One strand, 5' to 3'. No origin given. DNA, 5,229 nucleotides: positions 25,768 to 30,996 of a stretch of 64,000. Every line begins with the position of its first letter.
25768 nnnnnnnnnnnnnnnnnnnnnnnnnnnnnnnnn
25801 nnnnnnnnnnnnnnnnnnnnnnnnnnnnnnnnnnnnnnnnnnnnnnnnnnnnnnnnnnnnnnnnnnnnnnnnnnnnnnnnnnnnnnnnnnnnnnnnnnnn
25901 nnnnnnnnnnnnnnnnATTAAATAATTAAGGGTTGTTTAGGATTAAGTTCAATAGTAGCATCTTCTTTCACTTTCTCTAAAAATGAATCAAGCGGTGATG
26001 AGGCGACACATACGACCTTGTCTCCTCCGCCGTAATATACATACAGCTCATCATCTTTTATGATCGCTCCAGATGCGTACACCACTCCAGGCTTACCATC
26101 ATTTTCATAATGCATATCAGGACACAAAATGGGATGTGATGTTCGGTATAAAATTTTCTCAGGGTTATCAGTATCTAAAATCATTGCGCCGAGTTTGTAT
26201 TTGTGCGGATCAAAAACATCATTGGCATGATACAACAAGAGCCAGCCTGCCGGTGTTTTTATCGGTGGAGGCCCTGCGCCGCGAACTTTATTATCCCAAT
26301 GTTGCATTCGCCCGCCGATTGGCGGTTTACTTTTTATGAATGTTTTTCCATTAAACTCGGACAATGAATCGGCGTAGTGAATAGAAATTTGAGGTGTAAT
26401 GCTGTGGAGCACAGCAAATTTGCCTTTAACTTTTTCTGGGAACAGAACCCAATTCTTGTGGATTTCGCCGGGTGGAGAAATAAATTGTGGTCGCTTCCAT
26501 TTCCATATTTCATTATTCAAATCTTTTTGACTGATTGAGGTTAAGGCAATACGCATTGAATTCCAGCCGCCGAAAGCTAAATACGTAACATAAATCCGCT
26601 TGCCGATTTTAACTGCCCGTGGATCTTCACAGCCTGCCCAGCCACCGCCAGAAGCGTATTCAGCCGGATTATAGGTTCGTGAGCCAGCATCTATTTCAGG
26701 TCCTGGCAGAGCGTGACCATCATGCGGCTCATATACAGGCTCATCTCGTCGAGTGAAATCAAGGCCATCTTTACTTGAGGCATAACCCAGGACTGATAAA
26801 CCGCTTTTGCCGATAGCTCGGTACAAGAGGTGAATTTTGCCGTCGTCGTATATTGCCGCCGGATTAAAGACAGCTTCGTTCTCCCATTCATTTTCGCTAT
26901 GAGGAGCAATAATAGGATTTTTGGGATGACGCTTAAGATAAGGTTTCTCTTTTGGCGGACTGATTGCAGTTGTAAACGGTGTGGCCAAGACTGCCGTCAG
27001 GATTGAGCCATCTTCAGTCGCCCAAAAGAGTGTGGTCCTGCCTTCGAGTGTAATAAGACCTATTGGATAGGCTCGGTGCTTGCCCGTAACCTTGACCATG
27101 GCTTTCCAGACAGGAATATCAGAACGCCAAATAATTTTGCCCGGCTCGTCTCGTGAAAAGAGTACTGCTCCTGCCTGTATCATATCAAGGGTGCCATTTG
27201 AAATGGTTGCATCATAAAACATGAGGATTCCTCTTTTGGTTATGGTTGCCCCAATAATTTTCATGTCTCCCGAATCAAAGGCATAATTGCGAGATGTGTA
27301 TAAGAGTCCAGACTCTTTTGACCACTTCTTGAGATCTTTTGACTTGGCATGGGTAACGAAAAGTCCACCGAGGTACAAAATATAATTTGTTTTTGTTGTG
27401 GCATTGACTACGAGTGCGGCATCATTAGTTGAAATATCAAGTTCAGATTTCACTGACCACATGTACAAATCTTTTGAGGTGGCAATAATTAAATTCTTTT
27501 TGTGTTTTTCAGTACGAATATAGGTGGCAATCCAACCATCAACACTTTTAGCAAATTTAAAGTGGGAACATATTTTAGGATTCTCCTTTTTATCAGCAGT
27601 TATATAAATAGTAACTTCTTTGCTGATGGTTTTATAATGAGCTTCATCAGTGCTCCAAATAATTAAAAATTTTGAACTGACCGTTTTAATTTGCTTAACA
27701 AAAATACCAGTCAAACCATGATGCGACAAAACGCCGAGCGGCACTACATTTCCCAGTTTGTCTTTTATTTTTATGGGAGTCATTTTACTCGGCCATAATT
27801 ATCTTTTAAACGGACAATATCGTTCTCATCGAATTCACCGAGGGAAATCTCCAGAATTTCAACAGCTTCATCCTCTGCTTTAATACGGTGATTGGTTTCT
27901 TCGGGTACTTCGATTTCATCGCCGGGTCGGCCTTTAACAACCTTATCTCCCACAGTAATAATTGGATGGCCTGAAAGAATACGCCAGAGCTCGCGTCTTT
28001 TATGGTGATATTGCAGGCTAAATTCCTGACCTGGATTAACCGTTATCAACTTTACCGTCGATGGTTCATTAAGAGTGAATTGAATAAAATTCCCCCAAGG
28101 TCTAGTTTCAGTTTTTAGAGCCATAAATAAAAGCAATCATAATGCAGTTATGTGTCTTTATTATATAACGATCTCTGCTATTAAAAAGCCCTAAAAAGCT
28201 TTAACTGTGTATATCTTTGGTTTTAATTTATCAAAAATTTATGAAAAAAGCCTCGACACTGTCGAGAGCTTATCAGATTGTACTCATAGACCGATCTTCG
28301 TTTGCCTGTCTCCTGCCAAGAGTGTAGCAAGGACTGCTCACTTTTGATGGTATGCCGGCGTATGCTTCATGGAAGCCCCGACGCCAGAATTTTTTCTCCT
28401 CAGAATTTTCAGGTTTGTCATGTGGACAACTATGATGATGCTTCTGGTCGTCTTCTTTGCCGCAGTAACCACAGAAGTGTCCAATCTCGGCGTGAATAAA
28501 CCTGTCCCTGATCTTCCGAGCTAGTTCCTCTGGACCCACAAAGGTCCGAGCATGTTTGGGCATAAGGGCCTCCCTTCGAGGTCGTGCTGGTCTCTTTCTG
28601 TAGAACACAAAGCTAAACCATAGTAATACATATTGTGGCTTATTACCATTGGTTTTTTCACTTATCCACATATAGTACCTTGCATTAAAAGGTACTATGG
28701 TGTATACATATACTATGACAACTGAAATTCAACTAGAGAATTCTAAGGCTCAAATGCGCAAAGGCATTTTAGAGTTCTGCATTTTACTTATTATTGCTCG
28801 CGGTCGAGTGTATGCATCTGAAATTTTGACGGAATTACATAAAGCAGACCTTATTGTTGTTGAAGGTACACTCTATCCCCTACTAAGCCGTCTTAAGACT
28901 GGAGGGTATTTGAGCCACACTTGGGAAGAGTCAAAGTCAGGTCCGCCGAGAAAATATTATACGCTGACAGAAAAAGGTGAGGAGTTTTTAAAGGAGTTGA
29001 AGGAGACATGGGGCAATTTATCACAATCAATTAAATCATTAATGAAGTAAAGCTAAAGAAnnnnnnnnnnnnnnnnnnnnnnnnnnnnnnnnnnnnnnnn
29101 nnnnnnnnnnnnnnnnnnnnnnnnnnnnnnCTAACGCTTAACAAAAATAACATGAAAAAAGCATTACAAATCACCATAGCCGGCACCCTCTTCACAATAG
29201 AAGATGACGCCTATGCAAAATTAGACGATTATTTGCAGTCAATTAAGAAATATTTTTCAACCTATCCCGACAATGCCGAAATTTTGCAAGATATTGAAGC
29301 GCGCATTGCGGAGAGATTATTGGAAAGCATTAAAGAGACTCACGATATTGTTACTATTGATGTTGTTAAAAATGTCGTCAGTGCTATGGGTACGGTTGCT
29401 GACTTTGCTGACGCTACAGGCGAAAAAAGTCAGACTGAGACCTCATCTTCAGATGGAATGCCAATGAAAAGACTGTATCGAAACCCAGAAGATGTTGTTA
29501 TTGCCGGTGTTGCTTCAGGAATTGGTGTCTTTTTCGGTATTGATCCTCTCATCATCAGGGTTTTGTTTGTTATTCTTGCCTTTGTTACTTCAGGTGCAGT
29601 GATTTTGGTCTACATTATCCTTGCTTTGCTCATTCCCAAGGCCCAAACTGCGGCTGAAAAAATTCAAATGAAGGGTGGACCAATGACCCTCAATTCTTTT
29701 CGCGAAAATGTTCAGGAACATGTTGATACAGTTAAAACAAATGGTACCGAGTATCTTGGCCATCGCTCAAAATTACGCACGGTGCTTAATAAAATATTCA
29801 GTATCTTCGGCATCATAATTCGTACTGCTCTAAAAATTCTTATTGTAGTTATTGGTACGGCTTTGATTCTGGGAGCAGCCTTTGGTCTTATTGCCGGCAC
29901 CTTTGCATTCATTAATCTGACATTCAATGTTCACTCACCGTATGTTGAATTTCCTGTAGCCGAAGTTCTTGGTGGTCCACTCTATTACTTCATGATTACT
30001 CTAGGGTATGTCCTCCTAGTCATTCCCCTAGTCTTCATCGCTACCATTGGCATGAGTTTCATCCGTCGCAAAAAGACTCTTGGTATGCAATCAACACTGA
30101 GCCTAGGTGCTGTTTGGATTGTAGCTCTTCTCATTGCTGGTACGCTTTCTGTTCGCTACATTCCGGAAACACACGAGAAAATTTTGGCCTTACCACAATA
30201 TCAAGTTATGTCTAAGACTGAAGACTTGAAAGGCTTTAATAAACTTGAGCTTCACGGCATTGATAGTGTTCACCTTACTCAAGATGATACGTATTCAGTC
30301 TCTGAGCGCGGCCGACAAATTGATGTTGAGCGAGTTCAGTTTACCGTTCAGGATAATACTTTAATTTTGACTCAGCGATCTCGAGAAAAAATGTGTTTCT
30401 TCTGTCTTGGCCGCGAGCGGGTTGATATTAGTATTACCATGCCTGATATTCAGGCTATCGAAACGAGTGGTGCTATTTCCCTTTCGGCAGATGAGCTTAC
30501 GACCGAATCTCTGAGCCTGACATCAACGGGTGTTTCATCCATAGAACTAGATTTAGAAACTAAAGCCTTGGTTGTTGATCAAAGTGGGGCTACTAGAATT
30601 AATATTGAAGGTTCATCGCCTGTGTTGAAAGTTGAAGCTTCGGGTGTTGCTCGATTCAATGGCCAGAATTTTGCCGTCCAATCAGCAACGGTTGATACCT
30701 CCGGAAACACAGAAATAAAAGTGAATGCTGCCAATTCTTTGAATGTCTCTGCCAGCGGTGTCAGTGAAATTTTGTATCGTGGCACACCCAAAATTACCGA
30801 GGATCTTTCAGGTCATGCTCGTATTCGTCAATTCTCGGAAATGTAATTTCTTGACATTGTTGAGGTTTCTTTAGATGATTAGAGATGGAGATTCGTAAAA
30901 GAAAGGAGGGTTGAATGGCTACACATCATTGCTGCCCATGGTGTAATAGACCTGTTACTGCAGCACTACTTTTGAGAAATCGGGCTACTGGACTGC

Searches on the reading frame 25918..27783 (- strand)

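Call 69: search_protein_families(library=pfam, proteins=[window:25918-27783:-], max_evalue=0.001)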
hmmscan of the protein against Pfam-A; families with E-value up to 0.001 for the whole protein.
window:25918-27783:- (621 aa): 2 families
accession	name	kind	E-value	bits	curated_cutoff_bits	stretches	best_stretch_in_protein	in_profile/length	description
PF04041.19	Glyco_hydro_130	-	2.4e-42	145.5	26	1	284-607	3-320/320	beta-1,4-mannooligosaccharide phosphorylase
PF00251.26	Glyco_hydro_32N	-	0.00039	20.5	22.1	0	144-212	41-106/307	Glycosyl hydrolases family 32 N-terminal domain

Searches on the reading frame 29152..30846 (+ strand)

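Call 69: search_protein_families(library=pfam, proteins=[window:29152-30846:+], max_evalue=0.001)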
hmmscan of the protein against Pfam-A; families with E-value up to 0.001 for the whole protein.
window:29152-30846:+ (564 aa): 3 families
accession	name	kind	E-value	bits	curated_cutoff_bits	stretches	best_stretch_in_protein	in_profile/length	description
PF10988.14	DUF2807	-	2.5e-32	112.5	24.2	1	362-546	2-181/181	Putative auto-transporter adhesin, head GIN domain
PF04024.17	PspC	-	3.7e-19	68.7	25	1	106-164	1-58/58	PspC domain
PF22571.1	LiaI-LiaF-TM_PspC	-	6.9e-12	45.8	27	1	207-337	7-139/142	PspC transmembrane region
